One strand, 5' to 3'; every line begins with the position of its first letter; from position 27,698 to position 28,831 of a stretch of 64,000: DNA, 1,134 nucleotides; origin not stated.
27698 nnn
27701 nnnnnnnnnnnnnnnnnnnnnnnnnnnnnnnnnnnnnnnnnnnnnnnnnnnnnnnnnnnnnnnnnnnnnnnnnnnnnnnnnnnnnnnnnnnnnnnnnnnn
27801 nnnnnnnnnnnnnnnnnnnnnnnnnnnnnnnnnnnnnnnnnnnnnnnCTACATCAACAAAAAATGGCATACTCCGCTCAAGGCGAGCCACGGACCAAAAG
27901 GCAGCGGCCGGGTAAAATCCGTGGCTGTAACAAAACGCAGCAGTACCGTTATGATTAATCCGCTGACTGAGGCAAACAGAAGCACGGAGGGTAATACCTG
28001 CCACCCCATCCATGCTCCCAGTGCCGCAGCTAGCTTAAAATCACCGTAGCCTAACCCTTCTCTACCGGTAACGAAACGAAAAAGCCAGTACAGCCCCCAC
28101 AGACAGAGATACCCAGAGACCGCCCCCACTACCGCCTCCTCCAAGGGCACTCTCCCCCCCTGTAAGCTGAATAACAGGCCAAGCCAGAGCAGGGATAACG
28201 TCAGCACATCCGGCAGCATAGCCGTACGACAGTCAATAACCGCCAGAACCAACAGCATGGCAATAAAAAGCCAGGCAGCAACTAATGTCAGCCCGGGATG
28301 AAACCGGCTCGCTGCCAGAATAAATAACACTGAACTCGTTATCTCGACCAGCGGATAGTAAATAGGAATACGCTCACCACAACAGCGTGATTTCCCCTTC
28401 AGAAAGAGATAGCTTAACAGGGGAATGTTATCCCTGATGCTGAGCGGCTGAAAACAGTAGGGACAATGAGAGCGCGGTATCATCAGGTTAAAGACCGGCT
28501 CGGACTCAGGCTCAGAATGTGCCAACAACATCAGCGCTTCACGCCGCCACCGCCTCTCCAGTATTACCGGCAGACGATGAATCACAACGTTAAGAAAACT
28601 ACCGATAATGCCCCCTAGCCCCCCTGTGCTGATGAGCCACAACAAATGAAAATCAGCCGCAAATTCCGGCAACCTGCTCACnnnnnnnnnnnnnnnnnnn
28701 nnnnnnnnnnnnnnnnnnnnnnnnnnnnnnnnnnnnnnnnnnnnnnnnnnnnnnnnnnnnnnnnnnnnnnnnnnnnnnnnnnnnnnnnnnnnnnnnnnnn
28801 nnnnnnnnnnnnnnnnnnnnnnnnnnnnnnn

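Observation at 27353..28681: etp operon ends with a prepilin peptidase and a small lipoprotein of unclear role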

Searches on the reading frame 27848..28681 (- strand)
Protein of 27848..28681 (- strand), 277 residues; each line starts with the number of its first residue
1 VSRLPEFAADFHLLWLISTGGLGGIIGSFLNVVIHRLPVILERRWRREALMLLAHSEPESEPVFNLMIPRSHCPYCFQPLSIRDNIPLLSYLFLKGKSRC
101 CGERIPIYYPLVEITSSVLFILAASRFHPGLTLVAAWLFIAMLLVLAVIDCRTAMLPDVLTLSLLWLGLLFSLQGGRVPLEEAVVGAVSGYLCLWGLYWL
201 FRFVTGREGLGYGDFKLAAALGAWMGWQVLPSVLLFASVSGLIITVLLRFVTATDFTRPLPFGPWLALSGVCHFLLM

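Call 7: search_protein_families(library=pfam, proteins=[window:27848-28681:-], max_evalue=0.01)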
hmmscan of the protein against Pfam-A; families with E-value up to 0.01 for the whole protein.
window:27848-28681:- (277 aa): 2 families
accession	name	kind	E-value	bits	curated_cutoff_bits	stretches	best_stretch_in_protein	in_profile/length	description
PF06750.18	A24_N_bact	-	1e-28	99.6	23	1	22-127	2-84/84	Bacterial Peptidase A24 N-terminal domain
PF01478.23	Peptidase_A24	-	8.4e-27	94.1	26.5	1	137-246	1-104/104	Type IV leader peptidase family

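Call 8: search_protein_families(library=ncbifam, proteins=[window:27848-28681:-], max_evalue=0.01)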
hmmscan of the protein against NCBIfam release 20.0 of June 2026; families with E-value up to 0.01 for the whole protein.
window:27848-28681:- (277 aa): 0 families

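Call 32: find_homologous_proteins(query=window:27851-28681:-, max_evalue=1e-10)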
Query window:27851-28681:- (277 aa): 7970 proteins with E <= 1e-10 among 8000 candidates; the best 120 are listed.
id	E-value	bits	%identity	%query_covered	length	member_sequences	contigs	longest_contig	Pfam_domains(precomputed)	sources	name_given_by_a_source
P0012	3.1e-179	613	100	100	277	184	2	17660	PF01478.24,PF06750.19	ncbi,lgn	ncbi:prepilin peptidase [Escherichia coli]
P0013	1.5e-157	542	88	100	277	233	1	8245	PF01478.24,PF06750.19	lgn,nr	nr:prepilin peptidase [Escherichia coli]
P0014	2.0e-151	521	92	92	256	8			PF01478.24,PF06750.19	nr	nr:A24 family peptidase [Escherichia coli]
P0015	7.3e-143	493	82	100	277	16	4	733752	PF01478.24,PF06750.19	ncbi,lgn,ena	-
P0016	8.3e-122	424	85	81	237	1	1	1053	PF01478.24,PF06750.19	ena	-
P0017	1.0e-109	385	65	100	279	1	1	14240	PF01478.24,PF06750.19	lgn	-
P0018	2.4e-108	380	64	98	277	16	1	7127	PF01478.24,PF06750.19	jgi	jgi:general secretion pathway protein O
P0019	7.5e-108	378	62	100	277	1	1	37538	PF01478.24,PF06750.19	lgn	-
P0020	1.6e-107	377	61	100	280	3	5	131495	PF01478.24,PF06750.19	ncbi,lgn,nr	ncbi:prepilin peptidase [Escherichia coli]|nr:prepilin peptidase [Escherichia coli] EJY1967276.1 pre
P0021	5.6e-107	376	62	100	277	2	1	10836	PF01478.24,PF06750.19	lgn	-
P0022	1.7e-104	367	61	100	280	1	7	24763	PF01478.24,PF06750.19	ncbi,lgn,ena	ncbi:A24 family peptidase [Escherichia coli]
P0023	1.8e-104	367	62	100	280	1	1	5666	PF01478.24,PF06750.19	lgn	-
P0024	2.1e-104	367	63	100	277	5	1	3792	PF01478.24,PF06750.19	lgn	-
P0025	2.4e-103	364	62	100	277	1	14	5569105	PF01478.24,PF06750.19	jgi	jgi:general secretion pathway protein O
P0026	4.2e-103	363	61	96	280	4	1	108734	PF01478.24,PF06750.19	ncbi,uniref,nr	ncbi:prepilin peptidase [Serratia oryzae]|uniref:Prepilin leader peptidase/N-methyltransferase n=1 T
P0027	7.5e-103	362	60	98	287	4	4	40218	PF01478.24,PF06750.19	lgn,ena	-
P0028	9.0e-103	362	91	66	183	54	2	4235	PF01478.24,PF06750.19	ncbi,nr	ncbi:prepilin peptidase, partial [Escherichia coli]|nr:prepilin peptidase [Escherichia coli] EFL9376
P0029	5.9e-102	359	61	100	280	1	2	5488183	PF01478.24,PF06750.19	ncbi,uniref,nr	ncbi:prepilin peptidase [Chania multitudinisentens RB-25]|uniref:Prepilin leader peptidase/N-methylt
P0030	2.9e-101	357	58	100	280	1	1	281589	PF01478.24,PF06750.19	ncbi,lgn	ncbi:prepilin peptidase [Serratia fonticola]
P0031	1.0e-100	355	58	100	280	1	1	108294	PF01478.24,PF06750.19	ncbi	ncbi:prepilin peptidase [Serratia sp. IR-2025]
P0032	1.2e-100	355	58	100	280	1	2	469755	PF01478.24,PF06750.19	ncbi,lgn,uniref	ncbi:A24 family peptidase [Serratia fonticola]|uniref:prepilin peptidase n=1 Tax=Serratia fonticola 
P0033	1.8e-100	354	57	100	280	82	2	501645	PF01478.24,PF06750.19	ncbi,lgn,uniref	ncbi:A24 family peptidase [Serratia fonticola]|uniref:prepilin peptidase n=1 Tax=Serratia fonticola 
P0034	2.9e-100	353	58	100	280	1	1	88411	PF01478.24,PF06750.19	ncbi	ncbi:prepilin peptidase [Serratia fonticola]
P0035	3.1e-100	353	57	100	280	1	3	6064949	PF01478.24,PF06750.19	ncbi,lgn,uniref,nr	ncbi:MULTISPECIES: A24 family peptidase [Serratia]|uniref:prepilin peptidase n=1 Tax=Serratia TaxID=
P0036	3.2e-100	353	57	100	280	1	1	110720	PF01478.24,PF06750.19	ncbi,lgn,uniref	ncbi:A24 family peptidase [Serratia fonticola]|uniref:A24 family peptidase n=1 Tax=Serratia fonticol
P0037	3.4e-100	353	57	100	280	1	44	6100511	PF01478.24,PF06750.19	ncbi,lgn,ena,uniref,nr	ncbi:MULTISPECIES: prepilin peptidase [Serratia]|uniref:Prepilin leader peptidase/N-methyltransferas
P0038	4.0e-100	353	59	100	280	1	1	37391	PF01478.24,PF06750.19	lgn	-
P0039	6.6e-100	352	57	100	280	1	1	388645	PF01478.24,PF06750.19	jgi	-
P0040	7.9e-100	352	57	100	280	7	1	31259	PF01478.24,PF06750.19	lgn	-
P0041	9.1e-100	352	57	100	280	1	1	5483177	PF01478.24,PF06750.19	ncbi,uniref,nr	ncbi:prepilin peptidase [Serratia fonticola]|uniref:prepilin peptidase n=1 Tax=Serratia fonticola Ta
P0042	9.9e-100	352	57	100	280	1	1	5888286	PF01478.24,PF06750.19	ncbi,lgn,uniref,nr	ncbi:prepilin peptidase [Serratia sp. JSRIV001]|uniref:prepilin peptidase n=1 Tax=Serratia sp. JSRIV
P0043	1.3e-99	351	57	100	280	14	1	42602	PF01478.24,PF06750.19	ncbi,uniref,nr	ncbi:A24 family peptidase [Serratia sp. ASV30]|uniref:prepilin peptidase n=1 Tax=Serratia sp. ASV30 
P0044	1.4e-99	351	57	100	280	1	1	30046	PF01478.24,PF06750.19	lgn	-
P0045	2.1e-99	351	57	100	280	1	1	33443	PF01478.24,PF06750.19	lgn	-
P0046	3.5e-99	350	59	100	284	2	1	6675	PF01478.24,PF06750.19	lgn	-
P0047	3.6e-99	350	57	100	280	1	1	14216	PF01478.24,PF06750.19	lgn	-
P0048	3.6e-99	350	57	100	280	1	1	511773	PF01478.24,PF06750.19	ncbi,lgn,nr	ncbi:N-methyltransferase [Serratia fonticola AU-P3(3)]|nr:N-methyltransferase [Serratia fonticola AU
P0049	3.9e-99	350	57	100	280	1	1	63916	PF01478.24,PF06750.19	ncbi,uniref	ncbi:prepilin peptidase [Serratia fonticola]|uniref:prepilin peptidase n=1 Tax=Serratia fonticola Ta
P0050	4.7e-99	350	59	98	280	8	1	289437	PF01478.24,PF06750.19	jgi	jgi:general secretion pathway protein O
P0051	4.9e-99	349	57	100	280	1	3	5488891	PF01478.24,PF06750.19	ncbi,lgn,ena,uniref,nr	ncbi:prepilin peptidase [Serratia fonticola]|uniref:prepilin peptidase n=1 Tax=Serratia fonticola Ta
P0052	5.3e-99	349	57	100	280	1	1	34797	PF01478.24,PF06750.19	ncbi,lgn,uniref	ncbi:prepilin peptidase [Serratia sp. (in: enterobacteria)]|uniref:prepilin peptidase n=1 Tax=Serrat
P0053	1.2e-98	348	59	100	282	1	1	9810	PF01478.24,PF06750.19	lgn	-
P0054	4.4e-98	346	57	100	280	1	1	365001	PF01478.24,PF06750.19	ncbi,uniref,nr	ncbi:prepilin peptidase [Serratia fonticola]|uniref:prepilin peptidase n=1 Tax=Serratia fonticola Ta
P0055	4.6e-98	346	59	100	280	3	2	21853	PF01478.24,PF06750.19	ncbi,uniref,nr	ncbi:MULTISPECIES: A24 family peptidase [unclassified Serratia (in: enterobacteria)]|uniref:prepilin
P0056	7.3e-98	346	56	100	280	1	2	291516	PF01478.24,PF06750.19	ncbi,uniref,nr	ncbi:prepilin peptidase [Serratia fonticola]|uniref:prepilin peptidase n=1 Tax=Serratia fonticola Ta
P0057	1.6e-97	344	56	100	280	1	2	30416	PF01478.24,PF06750.19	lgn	-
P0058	1.5e-96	341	56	100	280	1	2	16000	PF01478.24,PF06750.19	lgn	-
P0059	2.7e-95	337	57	98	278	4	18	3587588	PF01478.24,PF06750.19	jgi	jgi:general secretion pathway protein O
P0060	1.1e-94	335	57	100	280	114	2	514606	PF01478.24,PF06750.19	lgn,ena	-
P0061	3.2e-94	334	58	91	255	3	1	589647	PF01478.24,PF06750.19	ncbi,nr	ncbi:N-methyltransferase [Serratia fonticola AU-AP2C]|nr:N-methyltransferase [Serratia fonticola AU-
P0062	1.3e-93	332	57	100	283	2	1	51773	PF01478.24,PF06750.19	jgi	jgi:general secretion pathway protein O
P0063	9.3e-93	329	56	99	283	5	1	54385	PF01478.24,PF06750.19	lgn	-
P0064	3.0e-87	311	53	98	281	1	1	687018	PF01478.24,PF06750.19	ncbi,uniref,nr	ncbi:prepilin peptidase [Pectobacterium aroidearum]|uniref:prepilin peptidase n=1 Tax=Pectobacterium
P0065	6.7e-87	310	53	98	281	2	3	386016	PF01478.24,PF06750.19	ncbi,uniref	ncbi:prepilin peptidase [Pectobacterium sp. CHL-2024]|uniref:prepilin peptidase n=1 Tax=Pectobacteri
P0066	8.9e-87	309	53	98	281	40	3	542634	PF01478.24,PF06750.19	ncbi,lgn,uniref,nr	ncbi:A24 family peptidase [Pectobacterium versatile]|uniref:prepilin peptidase n=1 Tax=Pectobacteriu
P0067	1.1e-86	309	53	98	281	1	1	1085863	PF01478.24,PF06750.19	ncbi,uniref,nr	ncbi:prepilin peptidase [Pectobacterium aroidearum]|uniref:prepilin peptidase n=1 Tax=Pectobacterium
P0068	1.4e-86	309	53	98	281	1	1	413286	PF01478.24,PF06750.19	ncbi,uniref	ncbi:prepilin peptidase [Pectobacterium sp. CHL-2024]|uniref:prepilin peptidase n=1 Tax=Pectobacteri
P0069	1.6e-86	308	52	98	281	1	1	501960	PF01478.24,PF06750.19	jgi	jgi:general secretion pathway protein O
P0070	2.3e-86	308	52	98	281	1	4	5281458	PF01478.24,PF06750.19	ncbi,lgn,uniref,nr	ncbi:prepilin peptidase [Pectobacterium aroidearum]|uniref:prepilin peptidase n=1 Tax=Pectobacterium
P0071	2.3e-86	308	52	98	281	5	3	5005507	PF01478.24,PF06750.19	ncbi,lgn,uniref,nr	ncbi:prepilin peptidase [Pectobacterium polaris]|uniref:prepilin peptidase n=1 Tax=Pectobacterium po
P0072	2.4e-86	308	52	98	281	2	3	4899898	PF01478.24,PF06750.19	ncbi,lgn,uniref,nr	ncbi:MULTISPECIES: prepilin peptidase [Pectobacterium]|uniref:prepilin peptidase n=1 Tax=Pectobacter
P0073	2.5e-86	308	52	98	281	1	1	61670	PF01478.24,PF06750.19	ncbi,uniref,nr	ncbi:prepilin peptidase [Pectobacterium aroidearum]|uniref:prepilin peptidase n=1 Tax=Pectobacterium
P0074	2.6e-86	308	52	98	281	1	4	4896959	PF01478.24,PF06750.19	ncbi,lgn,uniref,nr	ncbi:A24 family peptidase [Pectobacterium carotovorum]|uniref:prepilin peptidase n=1 Tax=Pectobacter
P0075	2.7e-86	308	52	98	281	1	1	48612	PF01478.24,PF06750.19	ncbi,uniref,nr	ncbi:prepilin peptidase [Pectobacterium polaris]|uniref:prepilin peptidase n=1 Tax=Pectobacterium po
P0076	2.7e-86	308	52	98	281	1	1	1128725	PF01478.24,PF06750.19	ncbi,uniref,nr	ncbi:prepilin peptidase [Pectobacterium aroidearum]|uniref:prepilin peptidase n=1 Tax=Pectobacterium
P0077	2.7e-86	308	52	98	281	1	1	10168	PF01478.24,PF06750.19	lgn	-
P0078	2.9e-86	308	52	98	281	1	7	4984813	PF01478.24,PF06750.19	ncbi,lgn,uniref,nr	ncbi:prepilin peptidase [Pectobacterium aroidearum]|uniref:Prepilin leader peptidase/N-methyltransfe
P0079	3.0e-86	307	52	98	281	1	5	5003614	PF01478.24,PF06750.19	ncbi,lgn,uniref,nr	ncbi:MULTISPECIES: prepilin peptidase [Pectobacterium]|uniref:prepilin peptidase n=1 Tax=Pectobacter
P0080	3.0e-86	307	52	98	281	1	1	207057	PF01478.24,PF06750.19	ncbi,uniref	ncbi:A24 family peptidase [Pectobacterium aroidearum]|uniref:prepilin peptidase n=1 Tax=Pectobacteri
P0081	3.4e-86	307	52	98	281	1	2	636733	PF01478.24,PF06750.19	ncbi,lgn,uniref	ncbi:prepilin peptidase [Pectobacterium aroidearum]|uniref:prepilin peptidase n=1 Tax=Pectobacterium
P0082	3.4e-86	307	52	98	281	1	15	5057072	PF01478.24,PF06750.19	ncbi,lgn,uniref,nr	ncbi:prepilin peptidase [Pectobacterium aroidearum]|uniref:Prepilin leader peptidase/N-methyltransfe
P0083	6.3e-86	306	52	98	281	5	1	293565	PF01478.24,PF06750.19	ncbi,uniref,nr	ncbi:A24 family peptidase [Pectobacterium sp. HCp5_1]|uniref:prepilin peptidase n=1 Tax=Pectobacteri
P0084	6.4e-86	306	52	98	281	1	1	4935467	PF01478.24,PF06750.19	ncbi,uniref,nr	ncbi:A24 family peptidase [Pectobacterium actinidiae]|uniref:prepilin peptidase n=1 Tax=Pectobacteri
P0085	7.0e-86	306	52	98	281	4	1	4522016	PF01478.24,PF06750.19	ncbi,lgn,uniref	ncbi:prepilin peptidase [Pectobacterium sp. LFLA-215]|uniref:prepilin peptidase n=1 Tax=Pectobacteri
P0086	8.0e-86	306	52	98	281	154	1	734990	PF01478.24,PF06750.19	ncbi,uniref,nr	ncbi:prepilin peptidase [Pectobacterium versatile]|uniref:prepilin peptidase n=1 Tax=Pectobacterium 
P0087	8.4e-86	306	51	98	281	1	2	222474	PF01478.24,PF06750.19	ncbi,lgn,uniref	ncbi:prepilin peptidase [Pectobacterium polaris]|uniref:prepilin peptidase n=1 Tax=Pectobacterium po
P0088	9.1e-86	306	52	98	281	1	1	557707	PF01478.24,PF06750.19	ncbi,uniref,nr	ncbi:prepilin peptidase [Pectobacterium polaris]|uniref:prepilin peptidase n=1 Tax=Pectobacterium po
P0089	9.4e-86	306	52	98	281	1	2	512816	PF01478.24,PF06750.19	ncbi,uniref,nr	ncbi:A24 family peptidase [Pectobacterium polaris]|uniref:prepilin peptidase n=1 Tax=Pectobacterium 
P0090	9.6e-86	306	53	98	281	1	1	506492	PF01478.24,PF06750.19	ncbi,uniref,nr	ncbi:prepilin peptidase [Pectobacterium brasiliense]|uniref:Prepilin leader peptidase/N-methyltransf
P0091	9.6e-86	306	52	98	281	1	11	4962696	PF01478.24,PF06750.19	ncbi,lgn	-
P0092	1.0e-85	306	52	98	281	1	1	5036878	PF01478.24,PF06750.19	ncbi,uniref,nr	ncbi:A24 family peptidase [Pectobacterium polaris]|uniref:prepilin peptidase n=1 Tax=Pectobacterium 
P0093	1.1e-85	306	53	98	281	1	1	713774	PF01478.24,PF06750.19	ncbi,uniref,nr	ncbi:prepilin peptidase [Pectobacterium polaris]|uniref:prepilin peptidase n=1 Tax=Pectobacterium po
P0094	1.1e-85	306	51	98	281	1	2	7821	PF01478.24,PF06750.19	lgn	-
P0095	1.2e-85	306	51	98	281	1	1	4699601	PF01478.24,PF06750.19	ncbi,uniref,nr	ncbi:A24 family peptidase [Pectobacterium parvum]|uniref:prepilin peptidase n=1 Tax=Pectobacterium p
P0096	1.3e-85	305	52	98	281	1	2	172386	PF01478.24,PF06750.19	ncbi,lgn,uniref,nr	ncbi:prepilin peptidase [Pectobacterium parvum]|uniref:prepilin peptidase n=1 Tax=Pectobacterium par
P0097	1.3e-85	305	52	98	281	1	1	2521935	PF01478.24,PF06750.19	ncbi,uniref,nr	ncbi:prepilin peptidase [Pectobacterium polaris]|uniref:prepilin peptidase n=1 Tax=Pectobacterium po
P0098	1.8e-85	305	52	98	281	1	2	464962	PF01478.24,PF06750.19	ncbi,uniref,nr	ncbi:prepilin peptidase [Pectobacterium polaris]|uniref:prepilin peptidase n=1 Tax=Pectobacterium po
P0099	1.8e-85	305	52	98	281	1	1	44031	PF01478.24,PF06750.19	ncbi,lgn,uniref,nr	ncbi:prepilin peptidase [Pectobacterium polaris]|uniref:Prepilin leader peptidase/N-methyltransferas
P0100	2.6e-85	304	54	98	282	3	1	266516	PF01478.24,PF06750.19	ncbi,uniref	ncbi:A24 family peptidase [Pectobacterium cacticida]|uniref:prepilin peptidase n=1 Tax=Pectobacteriu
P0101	2.8e-85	304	52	98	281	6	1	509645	PF01478.24,PF06750.19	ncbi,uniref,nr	ncbi:A24 family peptidase [Pectobacterium actinidiae]|uniref:prepilin peptidase n=1 Tax=Pectobacteri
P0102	3.0e-85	304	52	98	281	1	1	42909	PF01478.24,PF06750.19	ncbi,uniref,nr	ncbi:A24 family peptidase [Pectobacterium brasiliense]|uniref:Prepilin leader peptidase/N-methyltran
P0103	3.2e-85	304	52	98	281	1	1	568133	PF01478.24,PF06750.19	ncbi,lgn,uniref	ncbi:prepilin peptidase [Pectobacterium polaris]|uniref:prepilin peptidase n=1 Tax=Pectobacterium po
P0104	3.2e-85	304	52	98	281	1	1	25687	PF01478.24,PF06750.19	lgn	-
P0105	5.4e-85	303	52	98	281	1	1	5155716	PF01478.24,PF06750.19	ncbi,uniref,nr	ncbi:A24 family peptidase [Pectobacterium polaris]|uniref:prepilin peptidase n=1 Tax=Pectobacterium 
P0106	5.8e-85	303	53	94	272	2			PF01478.24,PF06750.19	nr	nr:A24 family peptidase [Pectobacterium polaris]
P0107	6.2e-85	303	51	98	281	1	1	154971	PF01478.24,PF06750.19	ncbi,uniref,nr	ncbi:prepilin peptidase [Pectobacterium polaris]|uniref:prepilin peptidase n=1 Tax=Pectobacterium po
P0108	6.3e-85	303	52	98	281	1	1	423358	PF01478.24,PF06750.19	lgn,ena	-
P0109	7.4e-85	303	52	98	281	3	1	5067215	PF01478.24,PF06750.19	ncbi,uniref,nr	ncbi:A24 family peptidase [Pectobacterium sp. PL64]|uniref:prepilin peptidase n=1 Tax=Pectobacterium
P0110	7.5e-85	303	53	94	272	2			PF01478.24,PF06750.19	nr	nr:A24 family peptidase [Pectobacterium brasiliense]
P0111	1.5e-84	302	51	98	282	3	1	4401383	PF01478.24,PF06750.19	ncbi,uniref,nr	ncbi:prepilin peptidase [Pectobacterium sp. A5351]|uniref:prepilin peptidase n=1 Tax=Pectobacterium 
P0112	1.7e-84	302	51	98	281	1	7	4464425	PF01478.24,PF06750.19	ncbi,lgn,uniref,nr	ncbi:prepilin peptidase [Pectobacterium aquaticum]|uniref:Prepilin leader peptidase/N-methyltransfer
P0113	2.1e-84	301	52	98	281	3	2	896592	PF01478.24,PF06750.19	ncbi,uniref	ncbi:A24 family peptidase [Pectobacterium carotovorum]|uniref:prepilin peptidase n=1 Tax=Pectobacter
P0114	2.2e-84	301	53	94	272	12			PF01478.24,PF06750.19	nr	nr:A24 family peptidase [Pectobacterium brasiliense]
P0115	3.0e-84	301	54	100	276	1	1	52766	PF01478.24,PF06750.19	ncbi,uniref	ncbi:prepilin peptidase [Yersinia enterocolitica]|uniref:prepilin peptidase n=1 Tax=Yersinia enteroc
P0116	4.0e-84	301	52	98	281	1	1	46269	PF01478.24,PF06750.19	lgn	-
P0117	6.6e-84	300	55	95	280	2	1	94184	PF01478.24,PF06750.19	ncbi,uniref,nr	ncbi:prepilin peptidase [Dickeya sp. CFBP 2040]|uniref:prepilin peptidase n=1 Tax=Dickeya sp. CFBP 2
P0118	9.4e-84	299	52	94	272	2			PF01478.24,PF06750.19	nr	nr:A24 family peptidase [Pectobacterium polaris]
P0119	8.3e-83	296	54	97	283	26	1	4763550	PF01478.24,PF06750.19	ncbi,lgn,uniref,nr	ncbi:A24 family peptidase [Dickeya zeae]|uniref:prepilin peptidase n=1 Tax=Dickeya zeae TaxID=204042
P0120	9.6e-83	296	52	94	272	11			PF01478.24,PF06750.19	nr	nr:A24 family peptidase [Pectobacterium brasiliense]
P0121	1.9e-82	295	51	98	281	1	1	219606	PF01478.24,PF06750.19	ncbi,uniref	ncbi:prepilin peptidase [Pectobacterium sp. B2J-2]|uniref:prepilin peptidase n=1 Tax=Pectobacterium 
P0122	2.2e-82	295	54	97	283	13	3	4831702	PF01478.24,PF06750.19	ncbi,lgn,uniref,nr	ncbi:prepilin peptidase [Dickeya zeae]|uniref:prepilin peptidase n=1 Tax=Dickeya zeae TaxID=204042 R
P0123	2.5e-82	295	51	97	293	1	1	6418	PF01478.24,PF06750.19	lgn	-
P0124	3.1e-82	294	52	91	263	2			PF01478.24,PF06750.19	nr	nr:A24 family peptidase [Pectobacterium aquaticum]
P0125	4.0e-82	294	54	97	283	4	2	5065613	PF01478.24,PF06750.19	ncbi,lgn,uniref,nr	ncbi:A24 family peptidase [Dickeya dadantii]|uniref:prepilin peptidase n=1 Tax=Dickeya dadantii TaxI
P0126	7.4e-81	290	50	98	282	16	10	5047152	PF01478.24,PF06750.19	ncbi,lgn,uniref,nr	ncbi:prepilin peptidase [Pectobacterium parmentieri]|uniref:prepilin peptidase n=1 Tax=Pectobacteriu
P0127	8.8e-81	290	55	97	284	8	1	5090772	PF01478.24,PF06750.19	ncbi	-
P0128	6.0e-80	287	56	91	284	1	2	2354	PF01478.24,PF06750.19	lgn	-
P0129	7.3e-80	287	50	98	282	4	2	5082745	PF01478.24,PF06750.19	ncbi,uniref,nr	ncbi:A24 family peptidase [Pectobacterium polonicum]|uniref:prepilin peptidase n=1 Tax=Pectobacteriu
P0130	7.5e-80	286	50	98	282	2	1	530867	PF01478.24,PF06750.19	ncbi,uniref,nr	ncbi:A24 family peptidase [Pectobacterium sp. IFB5596]|uniref:prepilin peptidase n=1 Tax=Pectobacter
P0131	2.1e-79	285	51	97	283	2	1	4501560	PF01478.24,PF06750.19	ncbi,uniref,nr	ncbi:prepilin peptidase [Dickeya aquatica]|uniref:Prepilin leader peptidase/N-methyltransferase n=1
